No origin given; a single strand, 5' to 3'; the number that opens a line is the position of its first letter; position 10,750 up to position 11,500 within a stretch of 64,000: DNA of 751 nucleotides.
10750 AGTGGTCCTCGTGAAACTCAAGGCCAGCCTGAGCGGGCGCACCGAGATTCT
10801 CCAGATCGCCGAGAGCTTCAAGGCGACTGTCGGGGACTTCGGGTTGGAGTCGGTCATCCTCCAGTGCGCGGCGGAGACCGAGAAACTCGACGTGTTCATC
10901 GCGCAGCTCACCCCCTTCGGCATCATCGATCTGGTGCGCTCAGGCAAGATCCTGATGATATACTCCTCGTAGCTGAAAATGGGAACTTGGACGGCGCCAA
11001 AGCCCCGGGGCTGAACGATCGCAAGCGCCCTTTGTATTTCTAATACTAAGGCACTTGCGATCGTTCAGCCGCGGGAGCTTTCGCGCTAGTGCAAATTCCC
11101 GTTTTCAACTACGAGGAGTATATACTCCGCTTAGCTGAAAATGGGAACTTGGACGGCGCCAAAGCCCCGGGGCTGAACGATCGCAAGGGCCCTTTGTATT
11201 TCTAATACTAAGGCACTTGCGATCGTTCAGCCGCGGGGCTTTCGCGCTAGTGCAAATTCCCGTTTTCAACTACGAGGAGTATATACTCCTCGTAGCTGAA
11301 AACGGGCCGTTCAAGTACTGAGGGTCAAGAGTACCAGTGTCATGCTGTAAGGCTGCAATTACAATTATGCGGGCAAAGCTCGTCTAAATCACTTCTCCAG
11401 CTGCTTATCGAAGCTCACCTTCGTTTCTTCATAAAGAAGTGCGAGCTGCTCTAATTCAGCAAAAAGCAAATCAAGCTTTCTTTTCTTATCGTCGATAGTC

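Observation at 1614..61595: F1: an abundant family of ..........-ended palindromic elements in three nested size classes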

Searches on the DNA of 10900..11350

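Call 65: search_rna_families(source=window, start=10900, end=11350, threshold=evalue, max_evalue=1)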
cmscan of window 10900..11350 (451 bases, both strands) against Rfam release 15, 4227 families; matches with E-value up to 1: 8.
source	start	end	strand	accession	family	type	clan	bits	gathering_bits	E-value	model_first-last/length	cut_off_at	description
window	11161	11242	+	RF03889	mir-4776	Gene; miRNA;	-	42.6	97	3.8e-07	1-80/80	no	mir-4776 microRNA precursor family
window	11004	11075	-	RF03800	mir-4477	Gene; miRNA;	-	34.8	74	3.7e-05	1-81/81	no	mir-4477 microRNA precursor family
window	11165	11238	+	RF02017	mir-1912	Gene; miRNA;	-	33.6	72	3.1e-06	1-77/77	no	mir-1912 microRNA precursor family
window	11258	11308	-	RF03640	mir-3747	Gene; miRNA;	-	32.7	63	6.5e-05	1-67/67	no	mir-3747 microRNA precursor family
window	11004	11075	+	RF03800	mir-4477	Gene; miRNA;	-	32.3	74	0.00017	1-81/81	no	mir-4477 microRNA precursor family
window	11068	11173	+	RF03710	mir-1451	Gene; miRNA;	-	23.9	85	0.18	1-92/92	no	mir-1451 microRNA precursor family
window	11259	11306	+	RF03640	mir-3747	Gene; miRNA;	-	22.8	63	0.033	12-58/67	no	mir-3747 microRNA precursor family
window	11007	11072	+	RF00239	mir-124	Gene; miRNA;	-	17.6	49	0.34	1-72/72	no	mir-124 microRNA precursor family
